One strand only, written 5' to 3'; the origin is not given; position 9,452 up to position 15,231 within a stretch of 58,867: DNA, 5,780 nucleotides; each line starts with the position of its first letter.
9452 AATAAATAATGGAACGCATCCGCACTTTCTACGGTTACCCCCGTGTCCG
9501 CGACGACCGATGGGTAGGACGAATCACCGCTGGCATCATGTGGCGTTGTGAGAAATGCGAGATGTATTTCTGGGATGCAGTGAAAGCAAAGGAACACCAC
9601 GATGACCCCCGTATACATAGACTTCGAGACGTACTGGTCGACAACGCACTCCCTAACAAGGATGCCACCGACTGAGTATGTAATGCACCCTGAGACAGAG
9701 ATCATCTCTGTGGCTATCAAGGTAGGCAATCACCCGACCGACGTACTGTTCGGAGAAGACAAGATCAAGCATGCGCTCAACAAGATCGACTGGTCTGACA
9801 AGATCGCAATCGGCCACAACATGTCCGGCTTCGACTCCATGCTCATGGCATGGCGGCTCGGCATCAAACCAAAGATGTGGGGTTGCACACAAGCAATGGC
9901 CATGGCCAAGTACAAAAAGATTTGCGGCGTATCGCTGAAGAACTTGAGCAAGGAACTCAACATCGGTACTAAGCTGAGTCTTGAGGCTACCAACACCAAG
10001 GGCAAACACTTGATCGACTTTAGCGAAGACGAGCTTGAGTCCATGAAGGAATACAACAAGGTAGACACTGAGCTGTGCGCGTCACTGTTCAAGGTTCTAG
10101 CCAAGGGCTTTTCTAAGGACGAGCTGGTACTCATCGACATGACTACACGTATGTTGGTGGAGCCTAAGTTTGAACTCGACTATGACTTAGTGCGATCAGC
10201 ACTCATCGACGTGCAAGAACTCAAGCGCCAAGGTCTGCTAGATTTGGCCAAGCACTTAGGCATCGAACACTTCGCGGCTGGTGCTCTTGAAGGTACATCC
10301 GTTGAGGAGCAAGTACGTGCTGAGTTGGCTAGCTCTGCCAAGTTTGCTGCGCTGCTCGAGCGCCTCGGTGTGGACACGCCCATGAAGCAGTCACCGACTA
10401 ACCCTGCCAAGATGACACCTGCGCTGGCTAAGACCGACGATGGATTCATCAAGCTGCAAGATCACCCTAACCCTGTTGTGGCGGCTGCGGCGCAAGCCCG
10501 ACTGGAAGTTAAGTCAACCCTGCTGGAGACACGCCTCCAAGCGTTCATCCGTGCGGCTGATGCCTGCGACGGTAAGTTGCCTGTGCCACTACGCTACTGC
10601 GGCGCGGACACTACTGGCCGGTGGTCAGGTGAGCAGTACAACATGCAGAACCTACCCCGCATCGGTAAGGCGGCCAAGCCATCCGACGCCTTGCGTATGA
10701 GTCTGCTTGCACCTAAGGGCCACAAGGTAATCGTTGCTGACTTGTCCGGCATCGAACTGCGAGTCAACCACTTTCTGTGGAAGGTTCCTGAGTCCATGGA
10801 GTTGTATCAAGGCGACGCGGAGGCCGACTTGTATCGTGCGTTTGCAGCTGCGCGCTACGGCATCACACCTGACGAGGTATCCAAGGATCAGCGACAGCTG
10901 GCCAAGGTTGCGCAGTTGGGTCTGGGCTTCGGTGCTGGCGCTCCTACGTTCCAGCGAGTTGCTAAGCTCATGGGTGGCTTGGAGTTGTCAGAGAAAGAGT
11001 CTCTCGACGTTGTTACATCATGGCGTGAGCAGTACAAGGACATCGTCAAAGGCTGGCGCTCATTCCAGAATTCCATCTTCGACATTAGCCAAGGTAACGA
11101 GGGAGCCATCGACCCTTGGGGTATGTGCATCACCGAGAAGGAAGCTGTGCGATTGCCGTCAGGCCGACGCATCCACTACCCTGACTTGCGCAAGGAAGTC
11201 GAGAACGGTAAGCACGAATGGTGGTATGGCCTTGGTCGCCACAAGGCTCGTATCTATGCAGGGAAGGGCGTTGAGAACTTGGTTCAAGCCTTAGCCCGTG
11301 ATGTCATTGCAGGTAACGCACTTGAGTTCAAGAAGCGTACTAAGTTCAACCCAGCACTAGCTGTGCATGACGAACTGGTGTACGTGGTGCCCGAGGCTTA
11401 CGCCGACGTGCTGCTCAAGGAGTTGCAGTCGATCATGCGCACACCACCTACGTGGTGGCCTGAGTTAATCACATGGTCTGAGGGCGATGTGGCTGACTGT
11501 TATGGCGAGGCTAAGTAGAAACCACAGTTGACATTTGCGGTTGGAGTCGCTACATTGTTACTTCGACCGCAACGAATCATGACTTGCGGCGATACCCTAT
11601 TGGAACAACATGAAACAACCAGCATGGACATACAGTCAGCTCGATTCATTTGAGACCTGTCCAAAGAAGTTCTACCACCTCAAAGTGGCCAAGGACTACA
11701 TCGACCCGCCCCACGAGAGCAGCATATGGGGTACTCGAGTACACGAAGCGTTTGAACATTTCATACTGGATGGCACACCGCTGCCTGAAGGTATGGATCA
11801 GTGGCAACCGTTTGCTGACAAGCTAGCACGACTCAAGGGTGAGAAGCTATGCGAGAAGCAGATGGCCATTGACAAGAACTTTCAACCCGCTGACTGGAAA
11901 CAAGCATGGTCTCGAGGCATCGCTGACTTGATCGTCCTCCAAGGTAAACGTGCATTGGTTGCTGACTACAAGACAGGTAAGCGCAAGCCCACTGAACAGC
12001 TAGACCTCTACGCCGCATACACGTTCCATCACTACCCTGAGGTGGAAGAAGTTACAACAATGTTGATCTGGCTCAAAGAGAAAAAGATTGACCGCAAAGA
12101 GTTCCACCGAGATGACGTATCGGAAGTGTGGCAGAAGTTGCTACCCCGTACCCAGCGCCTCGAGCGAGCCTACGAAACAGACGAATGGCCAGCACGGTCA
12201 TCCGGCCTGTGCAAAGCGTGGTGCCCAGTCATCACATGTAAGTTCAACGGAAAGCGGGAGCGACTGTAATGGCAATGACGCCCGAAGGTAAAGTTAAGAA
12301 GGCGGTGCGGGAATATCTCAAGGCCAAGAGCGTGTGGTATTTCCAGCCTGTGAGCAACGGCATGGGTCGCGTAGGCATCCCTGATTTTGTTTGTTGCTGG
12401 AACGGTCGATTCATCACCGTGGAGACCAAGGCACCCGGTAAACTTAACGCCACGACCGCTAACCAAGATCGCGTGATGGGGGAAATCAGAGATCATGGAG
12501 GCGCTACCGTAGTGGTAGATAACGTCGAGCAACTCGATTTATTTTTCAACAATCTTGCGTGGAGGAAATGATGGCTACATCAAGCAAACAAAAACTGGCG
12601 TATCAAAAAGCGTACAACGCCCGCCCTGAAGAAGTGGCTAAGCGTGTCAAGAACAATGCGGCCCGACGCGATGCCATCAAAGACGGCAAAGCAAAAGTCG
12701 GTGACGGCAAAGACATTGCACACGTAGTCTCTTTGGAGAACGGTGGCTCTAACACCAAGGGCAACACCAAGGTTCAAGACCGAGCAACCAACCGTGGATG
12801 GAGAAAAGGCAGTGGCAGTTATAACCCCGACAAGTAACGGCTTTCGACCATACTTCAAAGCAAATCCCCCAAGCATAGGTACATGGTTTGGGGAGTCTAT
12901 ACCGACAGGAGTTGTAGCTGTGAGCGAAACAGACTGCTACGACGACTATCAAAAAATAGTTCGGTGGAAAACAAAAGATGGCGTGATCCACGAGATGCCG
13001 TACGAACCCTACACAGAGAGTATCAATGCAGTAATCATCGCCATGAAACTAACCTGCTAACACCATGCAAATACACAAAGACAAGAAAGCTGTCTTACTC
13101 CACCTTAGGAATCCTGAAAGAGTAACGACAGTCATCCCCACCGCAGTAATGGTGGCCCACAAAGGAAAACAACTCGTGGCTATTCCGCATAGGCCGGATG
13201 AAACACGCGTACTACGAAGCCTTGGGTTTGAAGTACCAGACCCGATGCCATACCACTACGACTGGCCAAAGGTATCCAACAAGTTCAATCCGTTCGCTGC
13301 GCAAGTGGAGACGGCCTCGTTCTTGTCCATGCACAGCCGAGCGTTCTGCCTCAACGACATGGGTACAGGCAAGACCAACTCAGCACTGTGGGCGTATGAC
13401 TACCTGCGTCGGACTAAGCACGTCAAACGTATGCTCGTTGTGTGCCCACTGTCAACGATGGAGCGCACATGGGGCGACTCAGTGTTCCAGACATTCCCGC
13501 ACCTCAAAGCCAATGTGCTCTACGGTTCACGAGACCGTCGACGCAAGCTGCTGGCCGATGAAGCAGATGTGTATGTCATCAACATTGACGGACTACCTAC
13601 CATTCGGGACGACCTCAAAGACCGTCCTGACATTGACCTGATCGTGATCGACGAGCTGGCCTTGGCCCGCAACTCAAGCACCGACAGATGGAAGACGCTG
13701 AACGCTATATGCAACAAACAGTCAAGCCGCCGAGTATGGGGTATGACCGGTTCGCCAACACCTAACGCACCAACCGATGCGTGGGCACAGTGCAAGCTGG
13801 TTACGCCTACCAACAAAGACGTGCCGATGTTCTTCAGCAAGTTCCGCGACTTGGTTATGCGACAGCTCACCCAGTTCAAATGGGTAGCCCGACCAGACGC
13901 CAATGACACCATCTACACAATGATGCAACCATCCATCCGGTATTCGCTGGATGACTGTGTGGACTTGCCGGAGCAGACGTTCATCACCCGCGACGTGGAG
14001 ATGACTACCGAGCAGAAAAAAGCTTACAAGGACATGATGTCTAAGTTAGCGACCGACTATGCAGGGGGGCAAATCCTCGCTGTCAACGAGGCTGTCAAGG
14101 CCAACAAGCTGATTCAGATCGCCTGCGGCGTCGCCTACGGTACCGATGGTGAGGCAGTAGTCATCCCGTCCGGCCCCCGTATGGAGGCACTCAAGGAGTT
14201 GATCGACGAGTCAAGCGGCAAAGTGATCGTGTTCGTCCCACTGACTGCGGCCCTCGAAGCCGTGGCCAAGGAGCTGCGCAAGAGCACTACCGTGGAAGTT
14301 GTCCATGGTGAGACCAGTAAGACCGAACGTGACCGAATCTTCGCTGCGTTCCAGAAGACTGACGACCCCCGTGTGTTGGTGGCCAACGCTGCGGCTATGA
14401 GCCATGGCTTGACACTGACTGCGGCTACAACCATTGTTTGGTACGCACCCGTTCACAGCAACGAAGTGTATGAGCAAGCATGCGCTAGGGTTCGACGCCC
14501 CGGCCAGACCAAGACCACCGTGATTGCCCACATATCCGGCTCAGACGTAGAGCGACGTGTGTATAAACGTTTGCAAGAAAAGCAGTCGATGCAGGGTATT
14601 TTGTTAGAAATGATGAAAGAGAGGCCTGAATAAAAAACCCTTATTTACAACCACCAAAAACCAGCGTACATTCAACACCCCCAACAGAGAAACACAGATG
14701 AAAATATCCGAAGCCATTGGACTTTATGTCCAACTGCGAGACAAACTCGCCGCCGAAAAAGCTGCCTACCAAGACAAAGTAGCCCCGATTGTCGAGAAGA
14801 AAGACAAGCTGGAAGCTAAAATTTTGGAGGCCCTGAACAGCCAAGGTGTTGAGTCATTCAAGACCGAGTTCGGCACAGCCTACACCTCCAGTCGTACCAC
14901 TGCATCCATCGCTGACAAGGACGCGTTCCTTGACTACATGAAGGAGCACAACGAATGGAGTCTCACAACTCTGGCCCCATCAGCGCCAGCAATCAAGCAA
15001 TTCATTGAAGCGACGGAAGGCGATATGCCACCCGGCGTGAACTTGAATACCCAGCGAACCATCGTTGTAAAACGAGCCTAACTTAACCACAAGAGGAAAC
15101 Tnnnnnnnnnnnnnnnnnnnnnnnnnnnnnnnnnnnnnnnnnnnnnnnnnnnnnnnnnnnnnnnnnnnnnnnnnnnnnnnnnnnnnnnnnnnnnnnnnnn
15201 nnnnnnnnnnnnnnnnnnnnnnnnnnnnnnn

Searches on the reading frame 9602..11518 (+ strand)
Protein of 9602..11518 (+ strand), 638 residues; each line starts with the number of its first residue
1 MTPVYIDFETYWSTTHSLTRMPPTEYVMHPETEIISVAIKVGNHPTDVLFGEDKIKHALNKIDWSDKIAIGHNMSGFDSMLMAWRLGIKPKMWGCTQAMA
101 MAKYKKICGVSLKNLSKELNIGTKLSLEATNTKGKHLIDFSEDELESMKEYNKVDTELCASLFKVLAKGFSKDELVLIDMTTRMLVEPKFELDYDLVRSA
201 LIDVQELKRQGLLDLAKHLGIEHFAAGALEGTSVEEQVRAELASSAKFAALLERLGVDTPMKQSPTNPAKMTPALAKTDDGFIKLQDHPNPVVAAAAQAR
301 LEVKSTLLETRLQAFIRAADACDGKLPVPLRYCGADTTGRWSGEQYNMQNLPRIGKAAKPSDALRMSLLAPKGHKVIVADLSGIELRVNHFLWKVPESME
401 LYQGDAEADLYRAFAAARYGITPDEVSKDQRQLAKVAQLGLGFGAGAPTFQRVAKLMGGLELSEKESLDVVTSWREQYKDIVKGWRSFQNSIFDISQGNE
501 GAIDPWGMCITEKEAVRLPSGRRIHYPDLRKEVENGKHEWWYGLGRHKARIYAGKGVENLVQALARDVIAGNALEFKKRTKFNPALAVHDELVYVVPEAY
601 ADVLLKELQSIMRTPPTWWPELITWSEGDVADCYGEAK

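Call 9: search_protein_families(library=pfam, proteins=[window:9602-11518:+], max_evalue=0.01)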
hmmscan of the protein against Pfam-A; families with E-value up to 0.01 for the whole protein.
window:9602-11518:+ (638 aa): 2 families
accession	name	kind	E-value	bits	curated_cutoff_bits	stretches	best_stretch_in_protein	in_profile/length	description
PF00476.26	DNA_pol_A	-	4e-22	79.1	34.3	1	272-613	54-358/381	DNA polymerase family A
PF01612.26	DNA_pol_A_exo1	-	0.002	18.4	23.6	1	51-168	60-170/173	3'-5' exonuclease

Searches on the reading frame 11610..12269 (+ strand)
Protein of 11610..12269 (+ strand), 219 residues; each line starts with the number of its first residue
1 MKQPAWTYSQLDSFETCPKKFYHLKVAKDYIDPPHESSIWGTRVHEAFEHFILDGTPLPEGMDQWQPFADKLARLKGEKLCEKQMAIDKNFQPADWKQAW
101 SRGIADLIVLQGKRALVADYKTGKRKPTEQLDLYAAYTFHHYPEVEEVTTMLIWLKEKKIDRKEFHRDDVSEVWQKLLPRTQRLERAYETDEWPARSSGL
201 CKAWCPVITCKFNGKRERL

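Call 9: search_protein_families(library=pfam, proteins=[window:11610-12269:+], max_evalue=0.01)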
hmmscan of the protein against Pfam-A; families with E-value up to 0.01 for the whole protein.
window:11610-12269:+ (219 aa): 2 families
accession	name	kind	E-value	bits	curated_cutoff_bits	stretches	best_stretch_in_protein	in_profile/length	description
PF12705.13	PDDEXK_1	-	1.8e-15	58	22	1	6-208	2-243/247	PD-(D/E)XK nuclease superfamily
PF10926.14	DUF2800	-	0.0034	17.1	21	1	79-202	97-227/368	Protein of unknown function (DUF2800)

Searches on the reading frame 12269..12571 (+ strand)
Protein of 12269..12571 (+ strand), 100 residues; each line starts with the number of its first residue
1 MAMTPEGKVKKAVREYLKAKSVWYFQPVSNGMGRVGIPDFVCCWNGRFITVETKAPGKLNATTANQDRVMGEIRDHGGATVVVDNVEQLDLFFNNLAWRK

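Call 29: search_protein_families(library=phrogs, proteins=[window:12269-12571:+], max_evalue=0.01)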
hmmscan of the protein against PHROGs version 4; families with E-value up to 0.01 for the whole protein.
window:12269-12571:+ (100 aa): 3 families
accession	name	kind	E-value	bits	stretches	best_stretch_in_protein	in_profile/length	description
phrog_93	-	DNA, RNA and nucleotide metabolism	1e-19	71.7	1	2-96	350-441/613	endonuclease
phrog_824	-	unknown function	0.0003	21.8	1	36-89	113-167/265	-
phrog_2165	-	DNA, RNA and nucleotide metabolism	0.0014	19.4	1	4-59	2-54/141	DNA helicase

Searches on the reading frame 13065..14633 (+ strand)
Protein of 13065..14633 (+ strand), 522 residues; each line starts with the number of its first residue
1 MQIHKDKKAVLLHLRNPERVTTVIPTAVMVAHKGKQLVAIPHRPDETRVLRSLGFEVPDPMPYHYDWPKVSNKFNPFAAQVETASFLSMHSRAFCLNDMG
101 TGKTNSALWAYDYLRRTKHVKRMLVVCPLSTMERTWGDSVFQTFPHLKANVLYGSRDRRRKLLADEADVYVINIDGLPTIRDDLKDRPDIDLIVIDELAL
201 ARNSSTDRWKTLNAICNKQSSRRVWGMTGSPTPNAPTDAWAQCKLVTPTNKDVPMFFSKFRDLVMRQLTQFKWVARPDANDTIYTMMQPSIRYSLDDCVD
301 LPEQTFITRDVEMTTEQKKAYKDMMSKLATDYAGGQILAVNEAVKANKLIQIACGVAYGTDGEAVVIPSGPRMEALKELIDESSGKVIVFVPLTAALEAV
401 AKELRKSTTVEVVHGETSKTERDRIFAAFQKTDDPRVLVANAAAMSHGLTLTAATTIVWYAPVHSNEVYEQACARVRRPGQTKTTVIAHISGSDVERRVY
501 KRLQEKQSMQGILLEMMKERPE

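Call 9: search_protein_families(library=pfam, proteins=[window:13065-14633:+], max_evalue=0.01)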
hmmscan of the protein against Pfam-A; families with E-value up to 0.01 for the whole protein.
window:13065-14633:+ (522 aa): 6 families
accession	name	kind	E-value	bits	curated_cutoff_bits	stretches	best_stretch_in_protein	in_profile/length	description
PF00176.29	SNF2-rel_dom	-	2.6e-20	73.1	24.9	1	97-327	24-255/290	SNF2-related domain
PF00271.37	Helicase_C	-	2.3e-16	60.5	23.5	1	373-480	3-110/110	Helicase conserved C-terminal domain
PF00270.35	DEAD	-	5.5e-10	39.7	26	1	89-232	13-161/167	DEAD/DEAH box helicase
PF04851.21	ResIII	-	1.4e-08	35.3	22.5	1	99-231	32-162/164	Type III restriction enzyme, res subunit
PF16203.11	ERCC3_RAD25_C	-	0.00024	20.9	27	1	382-440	58-112/248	ERCC3/RAD25/XPB C-terminal helicase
PF13307.12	Helicase_C_2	-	0.0023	18.4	25.3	1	377-451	2-80/170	Helicase C-terminal domain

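Call 83: find_related_loci(query=window:13065-14633:+, collection=viral_contigs, flank=10000)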
Query window:13065-14633:+ (522 aa) in viral_contigs; peptide patterns used: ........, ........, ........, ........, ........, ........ (x = any residue, [..] = any of these).
68 stretches matched a pattern; 67 encode a relative of the query (tblastn E <= 1e-3); 67 distinct loci.
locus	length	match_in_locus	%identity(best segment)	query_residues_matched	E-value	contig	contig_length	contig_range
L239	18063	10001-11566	85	1-522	0e+0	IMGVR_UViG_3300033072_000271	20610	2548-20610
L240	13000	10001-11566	84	1-522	0e+0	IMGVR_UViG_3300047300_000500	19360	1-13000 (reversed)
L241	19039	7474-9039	84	1-522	0e+0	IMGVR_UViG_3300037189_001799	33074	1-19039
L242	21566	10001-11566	84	1-522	0e+0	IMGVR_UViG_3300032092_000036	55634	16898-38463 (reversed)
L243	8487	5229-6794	83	1-522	0e+0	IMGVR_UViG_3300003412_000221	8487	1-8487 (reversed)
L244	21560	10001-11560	80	1-520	0e+0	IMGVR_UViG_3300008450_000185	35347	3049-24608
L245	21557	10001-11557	78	1-522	0e+0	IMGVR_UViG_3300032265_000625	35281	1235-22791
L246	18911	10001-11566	78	1-522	0e+0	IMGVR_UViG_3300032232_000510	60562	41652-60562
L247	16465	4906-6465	78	1-520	0e+0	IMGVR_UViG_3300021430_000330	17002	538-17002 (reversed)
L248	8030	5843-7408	76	1-522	0e+0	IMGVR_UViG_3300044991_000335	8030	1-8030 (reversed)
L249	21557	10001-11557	78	1-521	0e+0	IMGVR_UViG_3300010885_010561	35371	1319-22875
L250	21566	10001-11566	73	1-522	0e+0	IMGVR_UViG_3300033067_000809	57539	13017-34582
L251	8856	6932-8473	72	3-519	0e+0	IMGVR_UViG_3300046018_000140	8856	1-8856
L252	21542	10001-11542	72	3-519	0e+0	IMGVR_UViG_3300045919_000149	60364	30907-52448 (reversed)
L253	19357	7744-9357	67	1-519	0e+0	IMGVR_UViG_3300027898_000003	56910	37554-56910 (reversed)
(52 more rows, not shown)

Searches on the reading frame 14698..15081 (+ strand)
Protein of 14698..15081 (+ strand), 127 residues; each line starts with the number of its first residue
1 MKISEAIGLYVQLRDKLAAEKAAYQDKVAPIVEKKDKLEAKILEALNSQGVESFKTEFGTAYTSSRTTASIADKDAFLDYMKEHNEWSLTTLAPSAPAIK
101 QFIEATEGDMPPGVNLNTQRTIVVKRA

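Call 29: search_protein_families(library=phrogs, proteins=[window:14698-15081:+], max_evalue=0.01)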
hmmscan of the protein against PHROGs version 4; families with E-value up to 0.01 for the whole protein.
window:14698-15081:+ (127 aa): 3 families
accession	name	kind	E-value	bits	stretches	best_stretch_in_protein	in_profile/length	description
phrog_13900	-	head and packaging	5e-23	82.9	1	1-126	10-131/132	minor head protein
phrog_253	-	DNA, RNA and nucleotide metabolism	2e-05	25.5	1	15-126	62-168/169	Mu Gam-like end protection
phrog_4103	-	unknown function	0.0065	17.3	1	13-93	174-255/304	-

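Call 30: search_protein_families(library=pfam, proteins=[window:14698-15081:+], max_evalue=0.05)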
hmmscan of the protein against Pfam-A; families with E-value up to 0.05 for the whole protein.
window:14698-15081:+ (127 aa): 1 family
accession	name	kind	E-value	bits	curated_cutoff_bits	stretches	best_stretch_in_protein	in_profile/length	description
PF23984.1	DUF7307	-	7.2e-07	29.6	27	1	15-85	10-84/129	Pam3 gp33-like protein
